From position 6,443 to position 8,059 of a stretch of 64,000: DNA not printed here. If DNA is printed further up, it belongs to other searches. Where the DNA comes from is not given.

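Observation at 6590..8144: Standalone IscB (OMEGA nuclease) with structured upstream region, the likely omega-RNA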

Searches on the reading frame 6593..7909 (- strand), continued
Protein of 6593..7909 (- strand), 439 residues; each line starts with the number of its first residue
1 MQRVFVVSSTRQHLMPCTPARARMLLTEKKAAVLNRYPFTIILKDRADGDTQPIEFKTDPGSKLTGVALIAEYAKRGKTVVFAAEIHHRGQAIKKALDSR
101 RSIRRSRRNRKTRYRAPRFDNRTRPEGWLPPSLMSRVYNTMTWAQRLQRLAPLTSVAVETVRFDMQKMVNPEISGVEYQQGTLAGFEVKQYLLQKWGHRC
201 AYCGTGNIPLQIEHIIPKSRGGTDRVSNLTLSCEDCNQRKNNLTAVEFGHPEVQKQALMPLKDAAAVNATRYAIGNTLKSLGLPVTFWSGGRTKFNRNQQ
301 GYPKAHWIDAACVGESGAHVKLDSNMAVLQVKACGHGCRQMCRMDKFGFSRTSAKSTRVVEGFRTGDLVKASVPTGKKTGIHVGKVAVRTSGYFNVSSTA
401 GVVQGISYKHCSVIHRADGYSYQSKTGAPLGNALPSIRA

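Call 42: find_homologous_proteins(query=window:6593-7909:-, max_evalue=1e-20)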
Query window:6593-7909:- (439 aa): 8000 proteins with E <= 1e-20 among 8000 candidates; the best 120 are listed.
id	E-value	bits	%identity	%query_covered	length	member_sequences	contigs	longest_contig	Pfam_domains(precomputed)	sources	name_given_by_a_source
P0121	0.0e+0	1009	100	100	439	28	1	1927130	PF13395.13,PF01844.30,PF14279.13,PF14239.12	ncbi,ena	-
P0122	3.5e-287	970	96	100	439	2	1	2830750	PF13395.13,PF01844.30,PF14279.13,PF14239.12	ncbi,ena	-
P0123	1.6e-286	968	96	100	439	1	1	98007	PF13395.13,PF01844.30,PF14279.13,PF14239.12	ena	-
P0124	1.3e-265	899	89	100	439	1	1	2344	PF13395.13,PF01844.30,PF14279.13,PF14239.12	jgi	-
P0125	2.6e-244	829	82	100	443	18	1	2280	PF13395.13,PF01844.30,PF14279.13,PF14239.12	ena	-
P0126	5.3e-236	802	78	100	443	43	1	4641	PF01844.30,PF14279.13,PF14239.12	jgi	-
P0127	1.3e-235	800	78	100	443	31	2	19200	PF13395.13,PF01844.30,PF14279.13,PF14239.12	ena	-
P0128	1.6e-232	790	79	98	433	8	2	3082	PF13395.13,PF01844.30,PF14279.13,PF14239.12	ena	-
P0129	2.3e-231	786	78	97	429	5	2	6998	PF13395.13,PF01844.30,PF14279.13,PF14239.12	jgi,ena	-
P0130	8.8e-230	781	80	97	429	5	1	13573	PF13395.13,PF01844.30,PF14279.13,PF14239.12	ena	-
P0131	3.4e-229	779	77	98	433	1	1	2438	PF13395.13,PF01844.30,PF14279.13,PF14239.12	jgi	jgi:5-methylcytosine-specific restriction endonuclease McrA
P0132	1.6e-228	777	78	100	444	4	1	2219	PF13395.13,PF01844.30,PF14279.13,PF14239.12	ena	-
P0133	5.9e-228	775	79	97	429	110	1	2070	PF13395.13,PF01844.30,PF14279.13,PF14239.12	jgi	-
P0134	4.4e-224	762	74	100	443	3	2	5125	PF13395.13,PF01844.30,PF14279.13,PF14239.12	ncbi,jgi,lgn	-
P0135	9.9e-223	758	73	100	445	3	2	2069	PF13395.13,PF01844.30,PF14279.13,PF14239.12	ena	-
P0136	4.6e-219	746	77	97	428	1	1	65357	PF13395.13,PF01844.30,PF14279.13,PF14239.12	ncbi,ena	-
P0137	1.1e-215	735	74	97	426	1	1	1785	PF13395.13,PF01844.30,PF14279.13,PF14239.12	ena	-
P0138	3.7e-214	730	72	98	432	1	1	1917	PF01844.30,PF14279.13,PF14239.12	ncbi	-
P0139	4.3e-214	730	74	97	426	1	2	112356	PF13395.13,PF01844.30,PF14279.13,PF14239.12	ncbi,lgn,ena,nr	ncbi:MAG: HNH endonuclease [Nitrospirae bacterium]|nr:MAG: HNH endonuclease [Nitrospirota bacterium]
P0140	1.3e-213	728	76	95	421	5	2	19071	PF13395.13,PF01844.30,PF14279.13,PF14239.12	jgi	jgi:5-methylcytosine-specific restriction endonuclease McrA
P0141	2.3e-213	727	71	100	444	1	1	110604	PF13395.13,PF01844.30,PF14279.13,PF14239.12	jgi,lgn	-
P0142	2.9e-211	720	76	95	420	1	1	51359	PF13395.13,PF01844.30,PF14279.13,PF14239.12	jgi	jgi:5-methylcytosine-specific restriction endonuclease McrA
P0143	1.3e-210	718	73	95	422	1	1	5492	PF13395.13,PF01844.30,PF14279.13,PF14239.12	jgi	jgi:hypothetical protein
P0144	2.7e-210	717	74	93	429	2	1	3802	PF13395.13,PF01844.30,PF14279.13,PF14239.12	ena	-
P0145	5.8e-210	716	74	93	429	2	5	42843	PF13395.13,PF01844.30,PF14279.13,PF14239.12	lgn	-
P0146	1.2e-209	715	71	98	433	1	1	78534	PF13395.13,PF01844.30,PF14279.13,PF14239.12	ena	-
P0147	2.7e-208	710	71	96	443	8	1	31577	PF13395.13,PF01844.30,PF14279.13,PF14239.12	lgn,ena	-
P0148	2.4e-207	707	70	96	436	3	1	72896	PF01844.30,PF14279.13,PF14239.12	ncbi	ncbi:MAG: RNA-guided endonuclease IscB, partial [Dissulfurispiraceae bacterium]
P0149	1.6e-204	698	69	96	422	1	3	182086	PF13395.13,PF01844.30,PF14279.13,PF14239.12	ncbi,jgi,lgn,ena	-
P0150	1.9e-203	694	69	96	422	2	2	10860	PF13395.13,PF01844.30,PF14279.13,PF14239.12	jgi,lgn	-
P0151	3.0e-199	681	69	96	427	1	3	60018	PF13395.13,PF01844.30,PF14279.13,PF14239.12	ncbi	-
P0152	3.9e-198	677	69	96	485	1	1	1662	PF13395.13,PF01844.30,PF14279.13,PF14239.12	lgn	-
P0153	1.4e-194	665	65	100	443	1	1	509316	PF13395.13,PF01844.30,PF14279.13,PF14239.12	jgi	-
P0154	5.3e-194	663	66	99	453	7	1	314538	PF13395.13,PF01844.30,PF14279.13,PF14239.12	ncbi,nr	ncbi:MAG: RNA-guided endonuclease IscB [Desulfuromonadales bacterium]|nr:RNA-guided endonuclease Isc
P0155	2.8e-190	651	64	100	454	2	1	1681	PF13395.13,PF01844.30,PF14279.13,PF14239.12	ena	-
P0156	2.9e-190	651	66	96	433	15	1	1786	PF13395.13,PF01844.30,PF14279.13,PF14239.12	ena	-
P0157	7.4e-190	650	66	97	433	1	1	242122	PF13395.13,PF01844.30,PF14279.13,PF14239.12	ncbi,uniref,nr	ncbi:RNA-guided endonuclease IscB [Geoalkalibacter subterraneus]|uniref:HNH endonuclease n=1 Tax=Geo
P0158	3.4e-189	648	76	84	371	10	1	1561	PF13395.13,PF01844.30,PF14279.13,PF14239.12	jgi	-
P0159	7.7e-189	646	66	97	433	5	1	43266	PF13395.13,PF01844.30,PF14279.13,PF14239.12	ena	-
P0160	5.5e-188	644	64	97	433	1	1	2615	PF01844.30,PF14279.13,PF14239.12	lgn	-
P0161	7.5e-188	643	65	97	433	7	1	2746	PF13395.13,PF01844.30,PF14279.13,PF14239.12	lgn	-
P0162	1.8e-187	642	64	99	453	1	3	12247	PF13395.13,PF01844.30,PF14279.13,PF14239.12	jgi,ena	-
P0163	8.1e-187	640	65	97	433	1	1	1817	PF13395.13,PF01844.30,PF14279.13,PF14239.12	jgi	-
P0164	2.0e-186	638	65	96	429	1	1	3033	PF01844.30,PF14279.13,PF14239.12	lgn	-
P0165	5.9e-186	637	65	95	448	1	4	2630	PF13395.13,PF01844.30,PF14279.13,PF14239.12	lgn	-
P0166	8.2e-186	636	66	98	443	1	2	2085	PF13395.13,PF01844.30,PF14279.13,PF14239.12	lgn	-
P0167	1.3e-185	636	65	97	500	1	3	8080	PF01844.30,PF14279.13,PF14239.12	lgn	-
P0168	2.5e-185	635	64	96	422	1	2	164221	PF13395.13,PF01844.30,PF14279.13,PF14239.12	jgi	jgi:5-methylcytosine-specific restriction endonuclease McrA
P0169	2.9e-185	635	65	97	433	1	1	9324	PF13395.13,PF01844.30,PF14279.13,PF14239.12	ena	-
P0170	7.8e-185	633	65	96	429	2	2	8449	PF13395.13,PF01844.30,PF14279.13,PF14239.12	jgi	jgi:5-methylcytosine-specific restriction endonuclease McrA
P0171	1.4e-184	632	63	97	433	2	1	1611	PF01844.30,PF14279.13,PF14239.12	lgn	-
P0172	6.5e-184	630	65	94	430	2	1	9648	PF13395.13,PF01844.30,PF14279.13,PF14239.12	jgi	jgi:5-methylcytosine-specific restriction endonuclease McrA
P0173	1.4e-183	629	64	97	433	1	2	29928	PF01844.30,PF14279.13,PF14239.12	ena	-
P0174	1.8e-183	629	64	96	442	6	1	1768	PF13395.13,PF01844.30,PF14279.13,PF14239.12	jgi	jgi:5-methylcytosine-specific restriction endonuclease McrA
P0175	3.1e-183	628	63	97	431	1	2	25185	PF13395.13,PF01844.30,PF14279.13,PF14239.12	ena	-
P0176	4.6e-183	627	65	97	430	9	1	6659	PF13395.13,PF01844.30,PF14279.13,PF14239.12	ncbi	-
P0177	4.6e-183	627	64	96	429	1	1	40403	PF13395.13,PF01844.30,PF14279.13,PF14239.12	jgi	-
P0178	8.9e-183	626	65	97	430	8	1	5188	PF13395.13,PF01844.30,PF14279.13,PF14239.12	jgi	jgi:5-methylcytosine-specific restriction endonuclease McrA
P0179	1.1e-182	626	64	96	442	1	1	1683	PF13395.13,PF01844.30,PF14279.13,PF14239.12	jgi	jgi:5-methylcytosine-specific restriction endonuclease McrA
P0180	1.2e-182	626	64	97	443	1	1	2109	PF01844.30,PF14279.13,PF14239.12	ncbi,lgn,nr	ncbi:MAG: HNH endonuclease [Desulfofustis sp.]|nr:HNH endonuclease [Desulfofustis sp.]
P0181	2.2e-182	625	64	96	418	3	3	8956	PF13395.13,PF01844.30,PF14279.13,PF14239.12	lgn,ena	-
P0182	9.8e-182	623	64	100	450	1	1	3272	PF01844.30,PF14279.13,PF14239.12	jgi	jgi:5-methylcytosine-specific restriction endonuclease McrA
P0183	1.1e-181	623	64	96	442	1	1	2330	PF13395.13,PF01844.30,PF14279.13,PF14239.12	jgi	jgi:5-methylcytosine-specific restriction endonuclease McrA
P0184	1.8e-181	622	61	96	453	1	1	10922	PF13395.13,PF01844.30,PF14279.13,PF14239.12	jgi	-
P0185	2.3e-181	622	64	97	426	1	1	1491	PF13395.13,PF01844.30,PF14279.13,PF14239.12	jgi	jgi:5-methylcytosine-specific restriction endonuclease McrA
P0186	4.8e-181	621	63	97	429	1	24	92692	PF13395.13,PF01844.30,PF14279.13,PF14239.12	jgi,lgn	jgi:5-methylcytosine-specific restriction endonuclease McrA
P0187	1.5e-180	619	63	96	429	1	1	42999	PF13395.13,PF01844.30,PF14279.13,PF14239.12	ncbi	ncbi:MAG: RNA-guided endonuclease IscB [Pseudomonadota bacterium]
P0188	2.0e-180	619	64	96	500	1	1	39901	PF13395.13,PF01844.30,PF14279.13,PF14239.12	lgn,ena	-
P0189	2.7e-180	618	64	96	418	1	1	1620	PF13395.13,PF01844.30,PF14279.13,PF14239.12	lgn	-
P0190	4.0e-180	618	63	96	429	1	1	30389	PF13395.13,PF01844.30,PF14279.13,PF14239.12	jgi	-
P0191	4.5e-180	617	63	97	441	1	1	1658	PF13395.13,PF01844.30,PF14279.13,PF14239.12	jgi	-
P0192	5.1e-180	617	66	92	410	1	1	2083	PF13395.13,PF01844.30,PF14279.13,PF14239.12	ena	-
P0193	6.5e-180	617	63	100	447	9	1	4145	PF13395.13,PF01844.30,PF14279.13,PF14239.12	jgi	jgi:5-methylcytosine-specific restriction endonuclease McrA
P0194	7.6e-180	617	64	97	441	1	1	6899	PF13395.13,PF01844.30,PF14279.13,PF14239.12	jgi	jgi:5-methylcytosine-specific restriction endonuclease McrA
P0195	8.3e-180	617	64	96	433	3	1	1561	PF13395.13,PF01844.30,PF14279.13,PF14239.12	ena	-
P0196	1.1e-179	616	63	96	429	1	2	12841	PF13395.13,PF01844.30,PF14279.13,PF14239.12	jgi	-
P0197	1.2e-179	616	63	96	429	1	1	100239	PF13395.13,PF01844.30,PF14279.13,PF14239.12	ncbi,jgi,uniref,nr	ncbi:HNH endonuclease [Candidatus Thiomargarita nelsonii]|uniref:HNH endonuclease n=1 Tax=Candidatus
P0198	1.2e-179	616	64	93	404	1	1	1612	PF13395.13,PF01844.30,PF14279.13,PF14239.12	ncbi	-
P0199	4.0e-179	614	63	96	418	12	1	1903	PF13395.13,PF01844.30,PF14279.13,PF14239.12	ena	-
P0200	8.0e-179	613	65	90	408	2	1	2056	PF01844.30,PF14279.13,PF14239.12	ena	-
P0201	8.3e-179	613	64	96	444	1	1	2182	PF01844.30,PF14279.13,PF14239.12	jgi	jgi:5-methylcytosine-specific restriction endonuclease McrA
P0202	1.1e-178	613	64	96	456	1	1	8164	PF13395.13,PF01844.30,PF14279.13,PF14239.12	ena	-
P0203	2.1e-178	612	63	96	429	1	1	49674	PF13395.13,PF01844.30,PF14279.13,PF14239.12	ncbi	ncbi:MAG: RNA-guided endonuclease IscB [Pseudomonadota bacterium]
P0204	2.4e-178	612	61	99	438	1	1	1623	PF13395.13,PF01844.30,PF14279.13,PF14239.12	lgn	-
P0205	3.7e-178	611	63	96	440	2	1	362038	PF13395.13,PF01844.30,PF14279.13,PF14239.12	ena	-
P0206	4.7e-178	611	63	96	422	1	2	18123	PF13395.13,PF01844.30,PF14279.13,PF14239.12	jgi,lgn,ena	-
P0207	5.0e-178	611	62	97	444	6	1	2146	PF13395.13,PF01844.30,PF14279.13,PF14239.12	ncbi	-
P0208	1.3e-177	609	63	96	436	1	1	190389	PF13395.13,PF01844.30,PF14279.13,PF14239.12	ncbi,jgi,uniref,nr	ncbi:HNH endonuclease [Candidatus Thiomargarita nelsonii]|uniref:HNH endonuclease n=1 Tax=Candidatus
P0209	2.1e-177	609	64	96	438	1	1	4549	PF13395.13,PF01844.30,PF14279.13,PF14239.12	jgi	jgi:hypothetical protein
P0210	2.2e-177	609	65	93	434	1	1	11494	PF13395.13,PF01844.30,PF14279.13,PF14239.12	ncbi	-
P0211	3.0e-177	608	63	97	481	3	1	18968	PF13395.13,PF01844.30,PF14279.13,PF14239.12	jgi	jgi:5-methylcytosine-specific restriction endonuclease McrA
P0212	4.3e-177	608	62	97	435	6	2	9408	PF01844.30,PF14279.13,PF14239.12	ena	-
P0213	4.7e-177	608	61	96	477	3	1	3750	PF01844.30,PF14279.13,PF14239.12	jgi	-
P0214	5.3e-177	607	63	96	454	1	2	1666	PF13395.13,PF01844.30,PF14279.13,PF14239.12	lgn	-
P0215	1.1e-176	606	64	96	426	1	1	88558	PF13395.13,PF01844.30,PF14279.13,PF14239.12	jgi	jgi:5-methylcytosine-specific restriction endonuclease McrA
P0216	1.2e-176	606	63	96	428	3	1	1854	PF01844.30,PF14279.13,PF14239.12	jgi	jgi:5-methylcytosine-specific restriction endonuclease McrA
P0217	4.8e-176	604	63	98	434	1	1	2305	PF13395.13,PF01844.30,PF14279.13,PF14239.12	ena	-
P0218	4.9e-176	604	61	99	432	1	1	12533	PF13395.13,PF01844.30,PF14279.13,PF14239.12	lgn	-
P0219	6.6e-176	604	61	96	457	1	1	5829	PF01844.30,PF14279.13,PF14239.12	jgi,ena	-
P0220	7.1e-176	604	63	95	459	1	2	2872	PF13395.13,PF01844.30,PF14279.13,PF14239.12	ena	-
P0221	7.8e-176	603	64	96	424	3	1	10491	PF13395.13,PF01844.30,PF14279.13,PF14239.12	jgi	jgi:5-methylcytosine-specific restriction endonuclease McrA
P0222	8.1e-176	603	63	97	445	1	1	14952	PF13395.13,PF01844.30,PF14279.13,PF14239.12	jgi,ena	-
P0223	9.0e-176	603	62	96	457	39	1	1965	PF01844.30,PF14279.13,PF14239.12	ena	-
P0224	9.9e-176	603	62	97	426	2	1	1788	PF13395.13,PF01844.30,PF14279.13,PF14239.12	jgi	jgi:5-methylcytosine-specific restriction endonuclease McrA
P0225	1.2e-175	603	61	96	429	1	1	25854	PF13395.13,PF01844.30,PF14279.13,PF14239.12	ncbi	ncbi:MAG: RNA-guided endonuclease IscB [Pseudomonadota bacterium]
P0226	1.2e-175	603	62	97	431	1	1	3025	PF13395.13,PF01844.30,PF14279.13,PF14239.12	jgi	-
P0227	1.4e-175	603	63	96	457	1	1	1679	PF13395.13,PF01844.30,PF14279.13,PF14239.12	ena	-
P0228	1.4e-175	603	64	93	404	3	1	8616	PF13395.13,PF01844.30,PF14279.13,PF14239.12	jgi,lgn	-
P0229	1.6e-175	603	62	99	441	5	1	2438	PF13395.13,PF01844.30,PF14279.13,PF14239.12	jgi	jgi:5-methylcytosine-specific restriction endonuclease McrA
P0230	2.1e-175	602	65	91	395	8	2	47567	PF01844.30,PF14279.13,PF14239.12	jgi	jgi:5-methylcytosine-specific restriction endonuclease McrA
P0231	2.2e-175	602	62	97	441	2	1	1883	PF13395.13,PF01844.30,PF14279.13,PF14239.12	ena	-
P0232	2.5e-175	602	62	97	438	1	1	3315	PF01844.30,PF14279.13,PF14239.12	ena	-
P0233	2.6e-175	602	61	96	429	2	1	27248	PF13395.13,PF01844.30,PF14279.13,PF14239.12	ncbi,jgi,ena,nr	ncbi:MAG: HNH endonuclease [Candidatus Parabeggiatoa sp. nov. 1]|nr:MAG: HNH endonuclease [Gammaprot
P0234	3.8e-175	601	65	91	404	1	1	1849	PF13395.13,PF01844.30,PF14279.13,PF14239.12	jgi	jgi:5-methylcytosine-specific restriction endonuclease McrA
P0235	4.0e-175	601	61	96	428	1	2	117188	PF13395.13,PF01844.30,PF14279.13,PF14239.12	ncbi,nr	ncbi:MAG: RNA-guided endonuclease IscB [Anaerolineae bacterium]|nr:RNA-guided endonuclease IscB [Ana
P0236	4.1e-175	601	62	96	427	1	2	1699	PF13395.13,PF01844.30,PF14279.13,PF14239.12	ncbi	-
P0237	4.2e-175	601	64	96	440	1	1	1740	PF13395.13,PF01844.30,PF14279.13,PF14239.12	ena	-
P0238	7.0e-175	600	63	97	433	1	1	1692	PF01844.30,PF14279.13,PF14239.12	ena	-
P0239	7.6e-175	600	61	99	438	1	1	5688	PF13395.13,PF01844.30,PF14279.13,PF14239.12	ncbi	-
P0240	1.3e-174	600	63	97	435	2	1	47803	PF13395.13,PF01844.30,PF14279.13,PF14239.12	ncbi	ncbi:MAG: RNA-guided endonuclease IscB [Chloroflexota bacterium]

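Call 43: find_encoding_contigs(protein=P0121, flank=3000, max_places=10)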
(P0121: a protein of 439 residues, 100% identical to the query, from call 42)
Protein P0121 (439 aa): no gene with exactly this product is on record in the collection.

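Call 44: list_cluster_members(proteins=[P0121])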
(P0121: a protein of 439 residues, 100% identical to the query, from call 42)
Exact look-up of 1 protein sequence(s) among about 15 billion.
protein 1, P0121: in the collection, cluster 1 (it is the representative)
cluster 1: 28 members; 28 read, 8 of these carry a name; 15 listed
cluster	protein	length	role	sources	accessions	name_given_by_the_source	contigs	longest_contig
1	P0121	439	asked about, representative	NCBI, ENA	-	-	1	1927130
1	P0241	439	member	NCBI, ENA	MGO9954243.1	MAG: RNA-guided endonuclease IscB [Dissulfurispiraceae bacterium]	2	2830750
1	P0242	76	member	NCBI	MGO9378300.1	MAG: hypothetical protein ACLP29_07080, partial [Dissulfurispiraceae bacterium]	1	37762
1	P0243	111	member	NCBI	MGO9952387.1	MAG: HNH endonuclease, partial [Dissulfurispiraceae bacterium]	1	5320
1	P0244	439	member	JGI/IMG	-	5-methylcytosine-specific restriction endonuclease McrA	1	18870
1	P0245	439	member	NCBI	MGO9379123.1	MAG: RNA-guided endonuclease IscB [Dissulfurispiraceae bacterium]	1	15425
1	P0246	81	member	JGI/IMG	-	hypothetical protein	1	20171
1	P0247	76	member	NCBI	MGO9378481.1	MAG: HNH endonuclease, partial [Dissulfurispiraceae bacterium]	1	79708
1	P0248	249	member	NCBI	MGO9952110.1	MAG: RNA-guided endonuclease IscB, partial [Dissulfurispiraceae bacterium]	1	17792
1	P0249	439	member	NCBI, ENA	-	-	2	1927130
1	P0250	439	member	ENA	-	-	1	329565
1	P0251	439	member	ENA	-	-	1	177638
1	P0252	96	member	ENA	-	-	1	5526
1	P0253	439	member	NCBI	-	-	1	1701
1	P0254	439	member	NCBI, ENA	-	-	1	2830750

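Call 45: find_encoding_contigs(protein=P0122, flank=3000, max_places=10)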
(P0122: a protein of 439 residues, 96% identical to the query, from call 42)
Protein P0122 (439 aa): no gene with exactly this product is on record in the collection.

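Call 46: find_encoding_contigs(protein=P0249, flank=3000, max_places=10)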
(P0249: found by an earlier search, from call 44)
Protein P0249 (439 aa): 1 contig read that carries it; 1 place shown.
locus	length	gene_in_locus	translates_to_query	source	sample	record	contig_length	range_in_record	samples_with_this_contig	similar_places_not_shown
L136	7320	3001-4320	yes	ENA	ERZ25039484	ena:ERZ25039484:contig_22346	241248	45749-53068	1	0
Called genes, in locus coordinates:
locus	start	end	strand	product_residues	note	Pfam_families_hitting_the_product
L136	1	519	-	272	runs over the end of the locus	PF00793:DAHP_synth_1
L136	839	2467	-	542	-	PF01385:OrfB_IS605 (faint), PF07282:Cas12f1-like_TNB (weak)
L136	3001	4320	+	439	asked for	PF14239:RRXRR, PF01844:HNH, PF13395:HNH_4 (weak), PF14279:HNH_5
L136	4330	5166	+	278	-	PF01925:TauE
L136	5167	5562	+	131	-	PF07843:DUF1634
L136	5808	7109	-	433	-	PF00850:Hist_deacetyl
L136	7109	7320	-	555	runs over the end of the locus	PF05378:Hydant_A_N, PF01968:Hydantoinase_A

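Call 47: find_encoding_contigs(protein=P0241, flank=3000, max_places=10)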
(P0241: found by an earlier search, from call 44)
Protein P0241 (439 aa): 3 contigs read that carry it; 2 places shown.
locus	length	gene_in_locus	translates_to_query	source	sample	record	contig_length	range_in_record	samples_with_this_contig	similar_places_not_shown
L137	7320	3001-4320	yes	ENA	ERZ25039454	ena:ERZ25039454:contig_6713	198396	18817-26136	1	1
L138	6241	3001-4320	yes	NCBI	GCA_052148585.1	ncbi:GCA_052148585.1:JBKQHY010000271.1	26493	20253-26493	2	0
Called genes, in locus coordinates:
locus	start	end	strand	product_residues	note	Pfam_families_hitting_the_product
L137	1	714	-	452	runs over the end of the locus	PF01385:OrfB_IS605 (weak), PF07282:Cas12f1-like_TNB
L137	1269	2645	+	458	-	PF04966:OprB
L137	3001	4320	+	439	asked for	PF14239:RRXRR, PF01844:HNH, PF13395:HNH_4 (weak), PF14279:HNH_5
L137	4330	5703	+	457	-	PF00884:Sulfatase, PF16347:SGSH_C (faint)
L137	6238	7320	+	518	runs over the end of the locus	PF22483:Mu-transpos_C_2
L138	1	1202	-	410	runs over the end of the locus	PF00346:Complex1_49kDa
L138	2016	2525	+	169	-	PF13668:Ferritin_2 (faint), PF02915:Rubrerythrin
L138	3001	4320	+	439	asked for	PF14239:RRXRR, PF01844:HNH, PF13395:HNH_4 (weak), PF14279:HNH_5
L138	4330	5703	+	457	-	PF00884:Sulfatase, PF16347:SGSH_C (faint)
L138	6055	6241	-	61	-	?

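Call 48: find_encoding_contigs(protein=P0254, flank=3000, max_places=10)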
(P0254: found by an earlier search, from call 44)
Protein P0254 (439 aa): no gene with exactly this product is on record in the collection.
